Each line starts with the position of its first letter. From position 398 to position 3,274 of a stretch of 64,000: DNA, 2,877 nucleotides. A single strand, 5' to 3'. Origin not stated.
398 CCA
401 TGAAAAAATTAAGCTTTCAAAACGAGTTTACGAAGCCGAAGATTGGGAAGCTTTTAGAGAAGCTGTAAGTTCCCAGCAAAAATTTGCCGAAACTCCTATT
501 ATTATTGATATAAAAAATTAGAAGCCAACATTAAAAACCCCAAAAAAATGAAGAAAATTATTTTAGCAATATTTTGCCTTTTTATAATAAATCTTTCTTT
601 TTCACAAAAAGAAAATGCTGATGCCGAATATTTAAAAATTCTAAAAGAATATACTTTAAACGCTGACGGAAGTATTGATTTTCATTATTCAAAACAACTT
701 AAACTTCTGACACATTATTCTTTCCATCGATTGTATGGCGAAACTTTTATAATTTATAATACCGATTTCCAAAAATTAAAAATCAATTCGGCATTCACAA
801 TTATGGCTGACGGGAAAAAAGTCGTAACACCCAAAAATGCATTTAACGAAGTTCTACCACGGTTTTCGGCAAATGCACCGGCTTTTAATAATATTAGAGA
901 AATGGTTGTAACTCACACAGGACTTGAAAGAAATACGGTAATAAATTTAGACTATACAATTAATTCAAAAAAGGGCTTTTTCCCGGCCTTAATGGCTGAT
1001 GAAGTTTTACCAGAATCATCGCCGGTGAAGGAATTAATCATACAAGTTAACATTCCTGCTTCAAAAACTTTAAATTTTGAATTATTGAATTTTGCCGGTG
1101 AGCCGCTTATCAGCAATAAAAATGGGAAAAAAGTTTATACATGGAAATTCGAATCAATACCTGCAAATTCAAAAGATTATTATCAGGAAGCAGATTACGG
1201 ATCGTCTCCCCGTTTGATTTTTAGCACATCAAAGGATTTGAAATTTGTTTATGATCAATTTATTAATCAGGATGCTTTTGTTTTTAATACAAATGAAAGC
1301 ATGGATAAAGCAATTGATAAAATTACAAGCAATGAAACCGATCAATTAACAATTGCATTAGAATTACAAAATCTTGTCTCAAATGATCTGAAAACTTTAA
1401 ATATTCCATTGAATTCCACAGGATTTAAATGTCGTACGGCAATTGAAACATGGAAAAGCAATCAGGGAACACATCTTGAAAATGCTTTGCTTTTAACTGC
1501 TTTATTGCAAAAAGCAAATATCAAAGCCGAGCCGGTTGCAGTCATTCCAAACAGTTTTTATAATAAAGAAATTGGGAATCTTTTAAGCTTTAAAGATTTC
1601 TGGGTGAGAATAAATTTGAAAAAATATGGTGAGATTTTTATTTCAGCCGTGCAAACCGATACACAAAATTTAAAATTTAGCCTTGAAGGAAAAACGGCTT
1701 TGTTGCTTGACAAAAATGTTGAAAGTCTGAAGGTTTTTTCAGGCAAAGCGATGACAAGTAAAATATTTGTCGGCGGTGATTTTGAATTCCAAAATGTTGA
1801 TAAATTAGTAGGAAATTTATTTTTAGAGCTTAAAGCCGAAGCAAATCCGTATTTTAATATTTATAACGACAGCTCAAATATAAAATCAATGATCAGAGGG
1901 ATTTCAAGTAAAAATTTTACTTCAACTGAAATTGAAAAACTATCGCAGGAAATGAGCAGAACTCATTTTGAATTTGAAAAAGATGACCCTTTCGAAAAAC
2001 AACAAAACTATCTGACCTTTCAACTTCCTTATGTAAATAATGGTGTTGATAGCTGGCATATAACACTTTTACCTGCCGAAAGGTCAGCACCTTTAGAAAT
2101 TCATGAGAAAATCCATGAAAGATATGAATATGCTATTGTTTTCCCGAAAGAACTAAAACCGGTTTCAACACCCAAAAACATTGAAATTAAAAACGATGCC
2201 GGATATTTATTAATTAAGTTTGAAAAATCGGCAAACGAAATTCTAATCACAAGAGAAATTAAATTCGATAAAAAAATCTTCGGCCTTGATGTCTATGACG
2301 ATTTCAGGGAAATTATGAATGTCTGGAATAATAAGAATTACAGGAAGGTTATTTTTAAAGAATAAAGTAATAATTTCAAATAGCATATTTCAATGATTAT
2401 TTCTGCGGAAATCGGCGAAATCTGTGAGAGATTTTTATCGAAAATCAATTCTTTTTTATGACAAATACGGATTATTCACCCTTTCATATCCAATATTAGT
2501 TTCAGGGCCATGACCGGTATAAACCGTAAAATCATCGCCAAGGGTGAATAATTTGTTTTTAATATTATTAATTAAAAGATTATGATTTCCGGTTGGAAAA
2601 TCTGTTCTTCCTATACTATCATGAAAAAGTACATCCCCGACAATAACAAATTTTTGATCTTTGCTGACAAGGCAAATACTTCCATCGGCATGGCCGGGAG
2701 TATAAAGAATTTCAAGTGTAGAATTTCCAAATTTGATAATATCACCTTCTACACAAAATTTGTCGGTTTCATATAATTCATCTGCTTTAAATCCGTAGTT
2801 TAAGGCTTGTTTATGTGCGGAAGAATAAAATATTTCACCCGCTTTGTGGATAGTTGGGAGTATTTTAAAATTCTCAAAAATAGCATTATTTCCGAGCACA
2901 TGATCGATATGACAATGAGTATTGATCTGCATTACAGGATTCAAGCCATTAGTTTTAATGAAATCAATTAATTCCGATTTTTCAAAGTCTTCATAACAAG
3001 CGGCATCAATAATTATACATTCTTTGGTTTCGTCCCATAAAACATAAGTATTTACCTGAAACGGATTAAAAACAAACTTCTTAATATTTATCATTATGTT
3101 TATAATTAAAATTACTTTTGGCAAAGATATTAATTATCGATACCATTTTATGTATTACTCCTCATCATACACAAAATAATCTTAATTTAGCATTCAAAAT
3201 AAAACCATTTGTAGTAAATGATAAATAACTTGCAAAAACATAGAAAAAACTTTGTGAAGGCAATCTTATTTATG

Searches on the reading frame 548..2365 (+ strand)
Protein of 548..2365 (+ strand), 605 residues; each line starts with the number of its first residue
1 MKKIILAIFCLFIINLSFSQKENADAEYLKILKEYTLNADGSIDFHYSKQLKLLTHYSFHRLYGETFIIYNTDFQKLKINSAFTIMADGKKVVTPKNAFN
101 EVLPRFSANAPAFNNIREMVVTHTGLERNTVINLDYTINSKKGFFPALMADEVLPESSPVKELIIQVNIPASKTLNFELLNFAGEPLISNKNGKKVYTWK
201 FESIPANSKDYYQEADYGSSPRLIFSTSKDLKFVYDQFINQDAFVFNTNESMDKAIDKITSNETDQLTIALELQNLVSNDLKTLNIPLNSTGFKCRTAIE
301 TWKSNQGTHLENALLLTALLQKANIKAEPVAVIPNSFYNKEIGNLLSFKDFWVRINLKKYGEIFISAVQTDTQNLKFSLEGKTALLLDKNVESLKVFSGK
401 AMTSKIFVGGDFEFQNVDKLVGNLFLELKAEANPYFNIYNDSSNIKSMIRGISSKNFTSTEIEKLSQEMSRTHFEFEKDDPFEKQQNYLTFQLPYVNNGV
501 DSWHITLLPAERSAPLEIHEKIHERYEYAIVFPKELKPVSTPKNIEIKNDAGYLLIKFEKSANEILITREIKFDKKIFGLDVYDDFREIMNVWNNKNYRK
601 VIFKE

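Call 55: search_protein_families(library=pfam, proteins=[window:548-2365:+], max_evalue=0.00001)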
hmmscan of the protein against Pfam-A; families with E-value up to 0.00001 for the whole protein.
window:548-2365:+ (605 aa): 2 families
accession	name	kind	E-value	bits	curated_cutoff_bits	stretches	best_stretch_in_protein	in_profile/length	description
PF12969.12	DUF3857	-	2.2e-32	112.9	24.6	1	39-206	1-168/170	Domain of Unknown Function with PDB structure (DUF3857)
PF12970.12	DUF3858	-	8.4e-23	81.2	27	1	488-603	1-116/116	Domain of Unknown Function with PDB structure (DUF3858)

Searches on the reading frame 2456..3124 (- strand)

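Call 88: search_protein_families(library=ncbifam, proteins=[window:2456-3124:-], max_evalue=0.00001)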
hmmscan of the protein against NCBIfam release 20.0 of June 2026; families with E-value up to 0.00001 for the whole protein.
window:2456-3124:- (222 aa): 9 families
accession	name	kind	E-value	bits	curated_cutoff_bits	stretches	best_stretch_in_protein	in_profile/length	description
TIGR03413.1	GSH_gloB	equivalog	4.6e-19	68.8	200.8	1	25-205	10-164/248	hydroxyacylglutathione hydrolase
NF040641.1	bifunc_ST_SDO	equivalog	3.1e-15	56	625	1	26-206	156-343/423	bifunctional sulfur transferase/dioxygenase Blh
NF012229.1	bla_class_B_core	domain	4.9e-12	46.2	100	1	29-151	19-135/139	metallo-beta-lactamase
NF007597.0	PRK10241.1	equivalog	6e-11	42.1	421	1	26-205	14-165/251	hydroxyacylglutathione hydrolase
TIGR04558.1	SoxH_rel_PQQ_1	hypoth_equivalog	8e-11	41.5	300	1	29-172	38-184/285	quinoprotein relay system zinc metallohydrolase 1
TIGR04559.1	SoxH_rel_PQQ_2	hypoth_equivalog_domain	5.2e-10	39.2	280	1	37-208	42-215/283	quinoprotein relay system zinc metallohydrolase 2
NF033105.1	bla_subclass_B3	equivalog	2.8e-08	33.4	240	1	53-173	49-174/257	subclass B3 metallo-beta-lactamase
NF033088.2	bla_subclass_B1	equivalog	1.6e-07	31.2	200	1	22-161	29-155/217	subclass B1 metallo-beta-lactamase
NF045699.1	AHLLactAiiA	equivalog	2e-06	27.2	375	1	64-153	97-177/251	quorum-quenching N-acyl homoserine lactonase AiiA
